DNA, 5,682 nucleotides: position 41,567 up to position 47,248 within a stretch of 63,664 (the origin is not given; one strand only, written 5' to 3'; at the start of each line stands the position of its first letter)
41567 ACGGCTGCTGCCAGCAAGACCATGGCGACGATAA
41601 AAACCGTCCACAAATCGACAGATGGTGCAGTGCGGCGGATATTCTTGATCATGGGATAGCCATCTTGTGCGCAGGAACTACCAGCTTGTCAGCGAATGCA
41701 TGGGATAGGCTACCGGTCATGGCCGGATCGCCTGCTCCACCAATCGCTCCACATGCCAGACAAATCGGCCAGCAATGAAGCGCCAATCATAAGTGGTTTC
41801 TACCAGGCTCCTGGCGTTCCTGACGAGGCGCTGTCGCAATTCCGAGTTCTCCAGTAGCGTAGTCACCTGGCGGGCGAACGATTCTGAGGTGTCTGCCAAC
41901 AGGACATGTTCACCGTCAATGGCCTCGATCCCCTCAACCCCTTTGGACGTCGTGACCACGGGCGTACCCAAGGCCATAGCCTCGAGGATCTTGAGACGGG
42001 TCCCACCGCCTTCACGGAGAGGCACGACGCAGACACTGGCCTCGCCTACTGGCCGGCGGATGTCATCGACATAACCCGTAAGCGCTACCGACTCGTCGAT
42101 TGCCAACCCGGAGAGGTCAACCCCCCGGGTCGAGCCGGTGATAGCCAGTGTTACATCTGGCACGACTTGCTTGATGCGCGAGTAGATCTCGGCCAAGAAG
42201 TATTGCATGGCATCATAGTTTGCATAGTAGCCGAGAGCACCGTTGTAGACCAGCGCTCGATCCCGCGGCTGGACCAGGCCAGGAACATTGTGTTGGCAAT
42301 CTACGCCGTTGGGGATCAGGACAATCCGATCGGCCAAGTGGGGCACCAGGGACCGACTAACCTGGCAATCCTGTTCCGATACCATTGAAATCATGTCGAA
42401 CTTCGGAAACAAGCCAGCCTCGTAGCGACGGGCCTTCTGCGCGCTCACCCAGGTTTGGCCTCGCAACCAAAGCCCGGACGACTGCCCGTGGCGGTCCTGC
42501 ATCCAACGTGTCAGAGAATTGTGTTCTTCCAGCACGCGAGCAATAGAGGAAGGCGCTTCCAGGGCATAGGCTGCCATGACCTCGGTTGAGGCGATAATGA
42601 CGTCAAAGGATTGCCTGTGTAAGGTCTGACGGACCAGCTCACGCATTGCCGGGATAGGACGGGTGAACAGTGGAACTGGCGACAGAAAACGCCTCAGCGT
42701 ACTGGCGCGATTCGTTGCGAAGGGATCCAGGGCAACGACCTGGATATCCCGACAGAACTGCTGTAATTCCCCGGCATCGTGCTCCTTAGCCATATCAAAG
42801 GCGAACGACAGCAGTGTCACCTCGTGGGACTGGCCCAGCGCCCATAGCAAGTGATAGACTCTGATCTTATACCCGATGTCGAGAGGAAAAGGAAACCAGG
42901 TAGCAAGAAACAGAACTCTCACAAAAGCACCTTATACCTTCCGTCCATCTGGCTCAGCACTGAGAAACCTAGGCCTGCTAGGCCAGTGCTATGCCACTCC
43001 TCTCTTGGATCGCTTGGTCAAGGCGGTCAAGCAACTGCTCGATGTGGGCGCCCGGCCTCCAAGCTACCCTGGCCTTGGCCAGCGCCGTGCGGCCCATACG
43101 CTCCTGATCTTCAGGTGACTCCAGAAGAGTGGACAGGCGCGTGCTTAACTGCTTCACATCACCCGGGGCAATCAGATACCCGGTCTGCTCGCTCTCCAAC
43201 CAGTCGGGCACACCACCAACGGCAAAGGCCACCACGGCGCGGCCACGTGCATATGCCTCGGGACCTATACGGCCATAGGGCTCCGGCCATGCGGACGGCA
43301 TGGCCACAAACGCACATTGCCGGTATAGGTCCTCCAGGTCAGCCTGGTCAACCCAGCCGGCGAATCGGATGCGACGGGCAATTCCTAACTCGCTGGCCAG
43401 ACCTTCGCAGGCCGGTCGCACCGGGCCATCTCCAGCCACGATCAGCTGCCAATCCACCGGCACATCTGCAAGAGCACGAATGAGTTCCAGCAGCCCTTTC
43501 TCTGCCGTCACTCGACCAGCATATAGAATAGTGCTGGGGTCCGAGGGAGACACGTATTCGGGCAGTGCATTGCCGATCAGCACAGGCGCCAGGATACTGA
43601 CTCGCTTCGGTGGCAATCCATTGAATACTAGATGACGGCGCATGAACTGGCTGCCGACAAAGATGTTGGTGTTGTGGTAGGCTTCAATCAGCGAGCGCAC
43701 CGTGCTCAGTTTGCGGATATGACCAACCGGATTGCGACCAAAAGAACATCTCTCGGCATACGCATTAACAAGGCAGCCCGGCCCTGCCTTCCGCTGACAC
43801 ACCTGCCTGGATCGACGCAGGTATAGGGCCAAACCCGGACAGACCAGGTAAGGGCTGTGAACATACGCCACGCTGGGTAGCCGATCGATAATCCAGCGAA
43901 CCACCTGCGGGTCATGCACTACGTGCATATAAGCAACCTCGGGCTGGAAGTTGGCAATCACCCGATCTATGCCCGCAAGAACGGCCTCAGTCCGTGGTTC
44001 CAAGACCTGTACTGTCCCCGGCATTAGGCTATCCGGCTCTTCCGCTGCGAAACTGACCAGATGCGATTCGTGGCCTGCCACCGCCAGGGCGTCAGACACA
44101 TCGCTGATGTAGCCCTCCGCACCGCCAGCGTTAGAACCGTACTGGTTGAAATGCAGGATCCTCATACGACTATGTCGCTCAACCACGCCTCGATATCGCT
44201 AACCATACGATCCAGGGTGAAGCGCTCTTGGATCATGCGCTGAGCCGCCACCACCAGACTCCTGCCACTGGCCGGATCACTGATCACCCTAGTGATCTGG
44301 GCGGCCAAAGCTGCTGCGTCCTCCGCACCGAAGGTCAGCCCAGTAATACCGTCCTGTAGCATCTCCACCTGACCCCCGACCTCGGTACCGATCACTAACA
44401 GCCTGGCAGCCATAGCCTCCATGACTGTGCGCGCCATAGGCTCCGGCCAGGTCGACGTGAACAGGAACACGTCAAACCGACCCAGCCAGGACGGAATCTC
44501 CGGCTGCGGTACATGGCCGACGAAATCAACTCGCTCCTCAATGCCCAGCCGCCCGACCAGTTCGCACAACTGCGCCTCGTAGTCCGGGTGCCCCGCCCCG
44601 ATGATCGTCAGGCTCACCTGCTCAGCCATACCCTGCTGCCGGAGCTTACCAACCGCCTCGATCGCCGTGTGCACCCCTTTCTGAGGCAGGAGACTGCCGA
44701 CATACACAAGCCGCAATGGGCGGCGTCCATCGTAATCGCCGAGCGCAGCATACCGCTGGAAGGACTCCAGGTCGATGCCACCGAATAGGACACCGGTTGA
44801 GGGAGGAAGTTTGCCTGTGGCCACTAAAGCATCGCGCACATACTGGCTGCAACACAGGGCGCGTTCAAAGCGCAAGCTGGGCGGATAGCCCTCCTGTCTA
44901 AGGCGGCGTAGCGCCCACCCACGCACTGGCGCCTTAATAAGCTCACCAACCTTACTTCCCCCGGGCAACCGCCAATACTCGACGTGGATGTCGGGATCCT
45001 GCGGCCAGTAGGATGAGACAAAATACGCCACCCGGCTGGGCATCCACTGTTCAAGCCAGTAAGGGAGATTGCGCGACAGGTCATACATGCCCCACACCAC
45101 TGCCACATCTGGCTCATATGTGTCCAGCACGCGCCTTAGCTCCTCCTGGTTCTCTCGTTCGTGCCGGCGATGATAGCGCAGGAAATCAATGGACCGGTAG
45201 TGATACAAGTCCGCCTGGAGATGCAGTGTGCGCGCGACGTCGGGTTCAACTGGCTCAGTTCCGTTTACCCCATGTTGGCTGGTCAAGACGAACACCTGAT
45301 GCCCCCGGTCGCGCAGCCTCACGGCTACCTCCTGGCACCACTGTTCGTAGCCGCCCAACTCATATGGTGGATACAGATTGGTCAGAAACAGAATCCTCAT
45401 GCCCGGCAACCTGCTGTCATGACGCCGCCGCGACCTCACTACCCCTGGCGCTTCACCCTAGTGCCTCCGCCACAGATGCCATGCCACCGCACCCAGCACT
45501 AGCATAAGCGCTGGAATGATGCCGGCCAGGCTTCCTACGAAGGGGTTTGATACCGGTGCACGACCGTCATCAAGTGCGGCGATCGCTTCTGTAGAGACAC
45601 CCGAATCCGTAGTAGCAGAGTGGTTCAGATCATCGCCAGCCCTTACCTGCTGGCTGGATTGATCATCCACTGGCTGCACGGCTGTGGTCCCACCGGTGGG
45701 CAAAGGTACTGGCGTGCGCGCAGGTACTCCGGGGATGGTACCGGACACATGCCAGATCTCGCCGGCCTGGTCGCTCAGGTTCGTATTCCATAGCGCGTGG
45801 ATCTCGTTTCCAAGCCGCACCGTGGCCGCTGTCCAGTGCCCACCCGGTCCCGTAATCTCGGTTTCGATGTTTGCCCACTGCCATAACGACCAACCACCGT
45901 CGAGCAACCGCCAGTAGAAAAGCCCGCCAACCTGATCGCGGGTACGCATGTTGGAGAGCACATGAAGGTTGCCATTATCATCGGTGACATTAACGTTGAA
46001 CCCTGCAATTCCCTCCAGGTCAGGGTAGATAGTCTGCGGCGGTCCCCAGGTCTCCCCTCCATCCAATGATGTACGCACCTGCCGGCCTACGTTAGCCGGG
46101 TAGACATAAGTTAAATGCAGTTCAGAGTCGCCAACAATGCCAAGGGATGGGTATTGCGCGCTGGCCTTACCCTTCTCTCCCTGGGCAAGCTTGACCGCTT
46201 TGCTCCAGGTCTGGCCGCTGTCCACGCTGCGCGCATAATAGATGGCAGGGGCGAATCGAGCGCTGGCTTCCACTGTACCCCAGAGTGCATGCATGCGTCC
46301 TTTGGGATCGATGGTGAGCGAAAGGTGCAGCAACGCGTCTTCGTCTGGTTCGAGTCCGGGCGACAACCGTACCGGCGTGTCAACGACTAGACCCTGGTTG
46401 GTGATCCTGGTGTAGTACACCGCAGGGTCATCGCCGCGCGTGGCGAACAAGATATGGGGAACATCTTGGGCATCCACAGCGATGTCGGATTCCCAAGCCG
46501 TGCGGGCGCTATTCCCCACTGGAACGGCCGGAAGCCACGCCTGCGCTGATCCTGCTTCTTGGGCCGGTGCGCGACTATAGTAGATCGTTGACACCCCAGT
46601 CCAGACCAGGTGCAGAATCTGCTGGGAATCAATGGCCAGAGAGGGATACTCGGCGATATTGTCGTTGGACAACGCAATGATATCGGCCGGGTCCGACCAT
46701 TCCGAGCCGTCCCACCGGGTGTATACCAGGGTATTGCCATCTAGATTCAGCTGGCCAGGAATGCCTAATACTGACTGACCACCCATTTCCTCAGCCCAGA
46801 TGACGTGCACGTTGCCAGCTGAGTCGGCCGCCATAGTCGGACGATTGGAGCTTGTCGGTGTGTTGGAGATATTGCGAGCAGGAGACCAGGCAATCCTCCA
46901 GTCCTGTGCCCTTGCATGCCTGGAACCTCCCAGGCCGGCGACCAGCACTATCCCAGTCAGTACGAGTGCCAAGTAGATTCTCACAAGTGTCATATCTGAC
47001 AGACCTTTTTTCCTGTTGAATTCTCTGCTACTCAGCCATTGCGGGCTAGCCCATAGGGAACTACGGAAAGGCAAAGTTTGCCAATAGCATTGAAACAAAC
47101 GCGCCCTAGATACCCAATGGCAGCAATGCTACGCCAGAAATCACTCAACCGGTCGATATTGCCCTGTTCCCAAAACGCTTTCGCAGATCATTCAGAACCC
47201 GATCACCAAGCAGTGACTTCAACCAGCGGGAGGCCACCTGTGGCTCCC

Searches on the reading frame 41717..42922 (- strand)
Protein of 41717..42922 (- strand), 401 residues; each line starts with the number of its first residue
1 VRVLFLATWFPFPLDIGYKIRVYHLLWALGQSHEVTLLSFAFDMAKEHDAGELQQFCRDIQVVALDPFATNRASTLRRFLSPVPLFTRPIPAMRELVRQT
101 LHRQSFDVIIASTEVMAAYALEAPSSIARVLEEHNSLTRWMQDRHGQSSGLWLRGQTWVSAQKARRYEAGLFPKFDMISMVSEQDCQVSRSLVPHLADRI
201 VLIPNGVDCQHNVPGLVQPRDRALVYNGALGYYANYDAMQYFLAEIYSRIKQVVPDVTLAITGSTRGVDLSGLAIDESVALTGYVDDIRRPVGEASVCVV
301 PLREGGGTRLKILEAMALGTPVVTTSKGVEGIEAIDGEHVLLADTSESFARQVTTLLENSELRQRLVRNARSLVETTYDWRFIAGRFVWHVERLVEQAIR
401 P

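Call 23: search_protein_families(library=pfam, proteins=[window:41717-42922:-], max_evalue=0.001)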
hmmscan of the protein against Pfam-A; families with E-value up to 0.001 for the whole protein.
window:41717-42922:- (401 aa): 4 families
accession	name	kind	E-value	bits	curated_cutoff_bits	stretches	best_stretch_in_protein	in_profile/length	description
PF13692.12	Glyco_trans_1_4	-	2.2e-24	86.8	27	1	223-359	3-142/142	Glycosyl transferases group 1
PF00534.26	Glycos_transf_1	-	1.8e-13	50.8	26.4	1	243-372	33-171/172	Glycosyl transferases group 1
PF13439.12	Glyco_transf_4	-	5.4e-11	43.2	28.5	1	21-210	7-169/170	Glycosyltransferase Family 4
PF13524.12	Glyco_trans_1_2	-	2.9e-10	40.7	25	1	304-381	59-136/144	Glycosyl transferase-like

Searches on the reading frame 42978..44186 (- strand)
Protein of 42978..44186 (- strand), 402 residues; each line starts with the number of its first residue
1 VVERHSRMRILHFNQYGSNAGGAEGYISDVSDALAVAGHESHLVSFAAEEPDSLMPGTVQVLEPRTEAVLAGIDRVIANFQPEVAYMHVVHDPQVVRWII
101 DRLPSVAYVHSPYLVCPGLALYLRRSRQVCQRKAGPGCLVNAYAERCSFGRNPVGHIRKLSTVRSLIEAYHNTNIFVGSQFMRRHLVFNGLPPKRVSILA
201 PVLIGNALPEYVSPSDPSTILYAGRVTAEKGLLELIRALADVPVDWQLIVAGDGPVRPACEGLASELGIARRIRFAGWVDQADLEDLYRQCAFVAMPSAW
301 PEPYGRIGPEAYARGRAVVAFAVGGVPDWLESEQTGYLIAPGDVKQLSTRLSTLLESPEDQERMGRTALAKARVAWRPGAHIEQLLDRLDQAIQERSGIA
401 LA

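Call 23: search_protein_families(library=pfam, proteins=[window:42978-44186:-], max_evalue=0.001)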
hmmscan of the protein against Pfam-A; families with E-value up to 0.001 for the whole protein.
window:42978-44186:- (402 aa): 6 families
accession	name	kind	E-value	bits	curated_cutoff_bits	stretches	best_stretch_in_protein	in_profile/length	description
PF00534.26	Glycos_transf_1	-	7.1e-31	107.5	26.4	1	211-368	9-169/172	Glycosyl transferases group 1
PF13692.12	Glyco_trans_1_4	-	1.5e-26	93.8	27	1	219-356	3-141/142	Glycosyl transferases group 1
PF13439.12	Glyco_transf_4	-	1.5e-06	28.8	28.5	1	21-199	2-162/170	Glycosyltransferase Family 4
PF13524.12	Glyco_trans_1_2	-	8.8e-05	22.9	25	1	245-387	14-144/144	Glycosyl transferase-like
PF20706.3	GT4-conflict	-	0.00017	21.1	26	1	191-336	169-326/385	Family 4 Glycosyltransferase in conflict systems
PF13579.12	Glyco_trans_4_4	-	0.00038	21.3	29.7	1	21-199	1-155/158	Glycosyl transferase 4-like domain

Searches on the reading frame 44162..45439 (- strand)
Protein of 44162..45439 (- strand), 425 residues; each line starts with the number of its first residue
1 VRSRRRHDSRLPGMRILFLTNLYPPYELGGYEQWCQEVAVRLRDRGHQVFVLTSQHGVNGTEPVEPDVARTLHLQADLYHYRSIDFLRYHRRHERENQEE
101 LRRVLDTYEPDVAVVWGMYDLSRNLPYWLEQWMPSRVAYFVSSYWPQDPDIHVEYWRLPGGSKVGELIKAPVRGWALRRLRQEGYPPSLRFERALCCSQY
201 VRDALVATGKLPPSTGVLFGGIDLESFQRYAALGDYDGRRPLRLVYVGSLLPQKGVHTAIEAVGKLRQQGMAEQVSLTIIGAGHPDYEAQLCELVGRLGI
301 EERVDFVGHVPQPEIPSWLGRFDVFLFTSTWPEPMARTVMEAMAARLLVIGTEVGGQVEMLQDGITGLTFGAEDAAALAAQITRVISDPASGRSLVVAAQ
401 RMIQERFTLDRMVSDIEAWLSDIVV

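Call 23: search_protein_families(library=pfam, proteins=[window:44162-45439:-], max_evalue=0.001)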
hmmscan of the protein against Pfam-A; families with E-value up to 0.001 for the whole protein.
window:44162-45439:- (425 aa): 6 families
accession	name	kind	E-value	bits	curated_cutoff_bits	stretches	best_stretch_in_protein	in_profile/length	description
PF00534.26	Glycos_transf_1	-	2.4e-33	115.5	26.4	1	243-399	17-169/172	Glycosyl transferases group 1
PF13692.12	Glyco_trans_1_4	-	5.5e-30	104.9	27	1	243-388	3-142/142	Glycosyl transferases group 1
PF13439.12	Glyco_transf_4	-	3.7e-09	37.3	28.5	1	29-225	2-169/170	Glycosyltransferase Family 4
PF13524.12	Glyco_trans_1_2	-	2e-08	34.7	25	1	273-417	13-143/144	Glycosyl transferase-like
PF13579.12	Glyco_trans_4_4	-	1.7e-05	25.7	29.7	1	29-211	1-147/158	Glycosyl transferase 4-like domain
PF20706.3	GT4-conflict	-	2.6e-05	23.8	26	1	238-412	194-381/385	Family 4 Glycosyltransferase in conflict systems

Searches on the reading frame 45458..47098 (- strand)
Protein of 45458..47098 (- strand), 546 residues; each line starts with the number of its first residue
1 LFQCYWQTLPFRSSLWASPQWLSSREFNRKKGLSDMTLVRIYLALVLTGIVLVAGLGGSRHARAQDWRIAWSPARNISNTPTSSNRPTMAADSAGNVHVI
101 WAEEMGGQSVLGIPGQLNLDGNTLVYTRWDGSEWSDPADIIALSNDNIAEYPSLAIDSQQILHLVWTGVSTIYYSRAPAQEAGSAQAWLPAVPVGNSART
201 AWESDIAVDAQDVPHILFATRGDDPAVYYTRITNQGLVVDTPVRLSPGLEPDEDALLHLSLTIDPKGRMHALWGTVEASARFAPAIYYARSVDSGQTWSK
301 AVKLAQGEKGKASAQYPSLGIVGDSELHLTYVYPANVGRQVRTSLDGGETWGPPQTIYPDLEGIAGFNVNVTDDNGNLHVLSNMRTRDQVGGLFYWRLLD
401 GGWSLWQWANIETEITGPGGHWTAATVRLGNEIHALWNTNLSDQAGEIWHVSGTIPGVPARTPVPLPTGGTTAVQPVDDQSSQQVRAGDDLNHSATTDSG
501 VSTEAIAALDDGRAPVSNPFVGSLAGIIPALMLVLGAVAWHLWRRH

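Call 23: search_protein_families(library=pfam, proteins=[window:45458-47098:-], max_evalue=0.001)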
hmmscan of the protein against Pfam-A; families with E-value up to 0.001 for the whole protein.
window:45458-47098:- (546 aa): 2 families
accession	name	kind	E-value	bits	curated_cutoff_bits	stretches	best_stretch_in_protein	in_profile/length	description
PF15892.11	BNR_4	-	5.9e-07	29.6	27.3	0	261-301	155-196/272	BNR repeat-containing family member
PF13088.12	BNR_2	-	0.00018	21.4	31.4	1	285-363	19-110/277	BNR repeat-like domain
